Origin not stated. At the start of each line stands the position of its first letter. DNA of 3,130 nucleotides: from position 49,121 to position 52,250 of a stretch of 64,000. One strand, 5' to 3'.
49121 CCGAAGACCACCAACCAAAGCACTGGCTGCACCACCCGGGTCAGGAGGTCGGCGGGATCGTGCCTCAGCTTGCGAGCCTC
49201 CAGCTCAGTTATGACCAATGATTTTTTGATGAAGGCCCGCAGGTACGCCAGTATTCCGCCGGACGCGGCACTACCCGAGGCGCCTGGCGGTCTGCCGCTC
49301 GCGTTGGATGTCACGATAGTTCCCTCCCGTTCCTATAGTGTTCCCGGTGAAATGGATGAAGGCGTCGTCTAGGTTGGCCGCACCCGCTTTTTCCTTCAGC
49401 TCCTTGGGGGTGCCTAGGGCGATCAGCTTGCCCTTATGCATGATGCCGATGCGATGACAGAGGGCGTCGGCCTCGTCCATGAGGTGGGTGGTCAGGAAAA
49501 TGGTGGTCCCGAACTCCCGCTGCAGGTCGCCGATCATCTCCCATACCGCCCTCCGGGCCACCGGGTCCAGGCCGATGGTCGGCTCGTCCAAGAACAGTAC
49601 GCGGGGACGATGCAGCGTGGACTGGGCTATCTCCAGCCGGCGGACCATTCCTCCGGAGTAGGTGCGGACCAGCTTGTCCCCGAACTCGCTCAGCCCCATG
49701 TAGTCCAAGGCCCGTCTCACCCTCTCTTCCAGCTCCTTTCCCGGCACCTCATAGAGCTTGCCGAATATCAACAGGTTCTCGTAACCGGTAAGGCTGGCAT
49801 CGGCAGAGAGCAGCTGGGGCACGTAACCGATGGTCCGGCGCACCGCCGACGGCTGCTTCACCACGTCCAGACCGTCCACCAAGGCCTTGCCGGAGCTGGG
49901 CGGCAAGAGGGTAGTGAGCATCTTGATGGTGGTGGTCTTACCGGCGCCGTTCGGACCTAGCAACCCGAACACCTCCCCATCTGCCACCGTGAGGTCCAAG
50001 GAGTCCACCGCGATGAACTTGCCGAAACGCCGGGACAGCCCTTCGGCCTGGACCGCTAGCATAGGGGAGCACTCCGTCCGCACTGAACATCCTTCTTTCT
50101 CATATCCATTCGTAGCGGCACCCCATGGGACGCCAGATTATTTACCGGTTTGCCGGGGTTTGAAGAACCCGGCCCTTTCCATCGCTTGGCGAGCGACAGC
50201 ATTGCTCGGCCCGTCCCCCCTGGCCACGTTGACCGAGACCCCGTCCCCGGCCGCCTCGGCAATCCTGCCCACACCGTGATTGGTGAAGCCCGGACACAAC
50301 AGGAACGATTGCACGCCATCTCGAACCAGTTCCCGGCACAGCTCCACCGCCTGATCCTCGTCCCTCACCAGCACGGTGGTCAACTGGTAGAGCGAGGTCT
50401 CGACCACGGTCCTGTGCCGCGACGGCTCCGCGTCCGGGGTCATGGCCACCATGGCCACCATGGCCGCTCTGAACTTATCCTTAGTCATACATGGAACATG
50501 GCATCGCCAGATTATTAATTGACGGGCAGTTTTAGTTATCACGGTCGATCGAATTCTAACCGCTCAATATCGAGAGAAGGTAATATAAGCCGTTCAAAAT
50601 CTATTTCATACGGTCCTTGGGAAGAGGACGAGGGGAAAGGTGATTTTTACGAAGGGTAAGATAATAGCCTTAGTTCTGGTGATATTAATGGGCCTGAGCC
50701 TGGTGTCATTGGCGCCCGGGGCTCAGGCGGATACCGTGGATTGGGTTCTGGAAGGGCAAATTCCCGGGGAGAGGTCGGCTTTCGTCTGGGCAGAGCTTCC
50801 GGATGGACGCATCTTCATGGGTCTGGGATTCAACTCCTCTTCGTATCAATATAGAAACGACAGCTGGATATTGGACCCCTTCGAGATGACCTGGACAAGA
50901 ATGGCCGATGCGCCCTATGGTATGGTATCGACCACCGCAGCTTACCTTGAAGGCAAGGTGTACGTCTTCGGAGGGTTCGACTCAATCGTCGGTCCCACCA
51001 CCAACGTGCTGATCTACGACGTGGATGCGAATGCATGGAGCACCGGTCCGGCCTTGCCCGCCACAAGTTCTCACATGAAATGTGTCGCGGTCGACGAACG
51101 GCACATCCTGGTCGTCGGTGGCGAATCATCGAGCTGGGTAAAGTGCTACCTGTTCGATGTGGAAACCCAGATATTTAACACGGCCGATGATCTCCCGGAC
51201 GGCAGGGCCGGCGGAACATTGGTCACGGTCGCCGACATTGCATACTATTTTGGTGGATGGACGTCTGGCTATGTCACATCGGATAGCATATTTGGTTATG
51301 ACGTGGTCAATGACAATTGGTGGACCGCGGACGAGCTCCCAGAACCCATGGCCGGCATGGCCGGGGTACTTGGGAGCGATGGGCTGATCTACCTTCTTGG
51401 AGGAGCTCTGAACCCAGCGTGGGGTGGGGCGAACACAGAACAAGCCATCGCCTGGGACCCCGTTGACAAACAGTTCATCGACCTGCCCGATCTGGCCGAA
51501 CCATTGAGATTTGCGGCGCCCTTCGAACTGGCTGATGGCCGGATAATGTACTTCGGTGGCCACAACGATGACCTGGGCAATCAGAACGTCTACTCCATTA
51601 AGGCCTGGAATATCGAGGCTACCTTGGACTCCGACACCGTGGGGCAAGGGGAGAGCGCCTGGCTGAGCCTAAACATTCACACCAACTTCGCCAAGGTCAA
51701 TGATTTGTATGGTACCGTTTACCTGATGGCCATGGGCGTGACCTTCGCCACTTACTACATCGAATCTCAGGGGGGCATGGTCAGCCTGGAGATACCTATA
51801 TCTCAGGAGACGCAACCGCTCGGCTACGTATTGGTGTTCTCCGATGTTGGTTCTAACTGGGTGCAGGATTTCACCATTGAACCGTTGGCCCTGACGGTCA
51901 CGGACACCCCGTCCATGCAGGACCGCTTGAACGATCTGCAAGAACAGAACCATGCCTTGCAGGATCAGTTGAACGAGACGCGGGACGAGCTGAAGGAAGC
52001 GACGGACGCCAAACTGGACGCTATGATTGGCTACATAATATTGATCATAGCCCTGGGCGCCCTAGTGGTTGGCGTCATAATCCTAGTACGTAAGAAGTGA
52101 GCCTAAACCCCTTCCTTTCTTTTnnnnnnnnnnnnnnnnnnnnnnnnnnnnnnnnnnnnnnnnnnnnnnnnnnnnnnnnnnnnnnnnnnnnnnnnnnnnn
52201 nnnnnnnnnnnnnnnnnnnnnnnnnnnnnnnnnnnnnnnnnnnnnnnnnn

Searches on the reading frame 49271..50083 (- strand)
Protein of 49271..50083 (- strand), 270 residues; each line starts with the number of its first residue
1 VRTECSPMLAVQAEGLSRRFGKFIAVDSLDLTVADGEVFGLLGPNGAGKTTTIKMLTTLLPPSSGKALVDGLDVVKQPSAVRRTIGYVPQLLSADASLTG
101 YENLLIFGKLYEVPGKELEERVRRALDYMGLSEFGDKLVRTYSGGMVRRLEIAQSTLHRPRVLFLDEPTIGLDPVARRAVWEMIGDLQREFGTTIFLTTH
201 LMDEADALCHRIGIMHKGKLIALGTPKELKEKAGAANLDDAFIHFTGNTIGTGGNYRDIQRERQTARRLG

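Call 56: search_protein_families(library=pfam, proteins=[window:49271-50083:-], max_evalue=0.00001)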
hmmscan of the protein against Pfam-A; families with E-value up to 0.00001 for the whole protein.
window:49271-50083:- (270 aa): 2 families
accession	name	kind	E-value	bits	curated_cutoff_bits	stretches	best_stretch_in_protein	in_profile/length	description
PF00005.33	ABC_tran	-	7.3e-31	108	25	1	27-169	2-136/137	ABC transporter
PF13304.12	AAA_21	-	3.6e-10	40.8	27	0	156-200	252-298/304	AAA domain, putative AbiEii toxin, Type IV TA system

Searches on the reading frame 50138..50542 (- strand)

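Call 56: search_protein_families(library=pfam, proteins=[window:50138-50542:-], max_evalue=0.00001)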
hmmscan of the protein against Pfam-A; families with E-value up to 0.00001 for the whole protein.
window:50138-50542:- (134 aa): 1 family
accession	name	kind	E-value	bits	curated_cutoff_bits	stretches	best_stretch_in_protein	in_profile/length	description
PF20116.4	DUF6506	-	2.7e-22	79.5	27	1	29-114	3-88/96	Family of unknown function (DUF6506)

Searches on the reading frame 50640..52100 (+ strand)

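Call 8: search_protein_families(library=pfam, proteins=[window:50640-52100:+], max_evalue=0.01)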
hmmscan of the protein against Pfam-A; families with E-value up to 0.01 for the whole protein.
window:50640-52100:+ (486 aa): 9 families
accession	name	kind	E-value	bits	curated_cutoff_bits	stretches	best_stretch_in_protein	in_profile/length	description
PF24681.1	Kelch_KLHDC2_KLHL20_DRC7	-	4.8e-22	78.8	50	2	99-279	3-191/221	KLHDC2/KLHL20/DRC7 Kelch-repeats domain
PF13964.12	Kelch_6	-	3.4e-19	68.5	25.3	1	100-140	7-47/50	Kelch motif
PF01344.31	Kelch_1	-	1.1e-13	50.9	20.1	1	98-139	5-45/46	Kelch motif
PF25210.1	Kelch_FKB95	-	1.9e-12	47.8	70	2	119-181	56-122/268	FKB95, Kelch-repeats domain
PF24981.1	Beta-prop_ATRN-LZTR1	-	1.6e-11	44.5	50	1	66-208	60-221/289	Attractin/LZTR1 beta-propeller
PF24996.1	NANM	-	5.3e-11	42.4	45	1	55-269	17-220/350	N-acetylneuraminate epimerase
PF13418.12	Kelch_4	-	2.8e-10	40.4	21.6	1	102-140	9-48/49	Galactose oxidase, central domain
PF07646.21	Kelch_2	-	1.6e-08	34.5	21.3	1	95-140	2-48/48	Kelch motif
PF13415.12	Kelch_3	-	6.5e-07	29.8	22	0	105-136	2-34/48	Galactose oxidase, central domain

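Call 72: search_protein_families(library=ncbifam, proteins=[window:50640-52100:+], max_evalue=0.01)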
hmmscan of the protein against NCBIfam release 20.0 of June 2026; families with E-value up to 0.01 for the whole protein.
window:50640-52100:+ (486 aa): 4 families
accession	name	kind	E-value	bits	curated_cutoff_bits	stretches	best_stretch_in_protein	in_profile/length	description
TIGR03547.1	muta_rot_YjhT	subfamily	2.5e-11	43.3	256.35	1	56-269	18-222/346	YjhT family mutarotase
NF010730.0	PRK14131.1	subfamily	2.5e-11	42.9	416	1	56-264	47-246/384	N-acetylneuraminate epimerase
TIGR03548.1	mutarot_permut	subfamily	6.5e-11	41.9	243.2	2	137-268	108-244/323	cyclically-permuted mutarotase family protein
TIGR04211.1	SH3_and_anchor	equivalog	0.0035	17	65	1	420-456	58-94/198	TIGR04211 family SH3 domain-containing protein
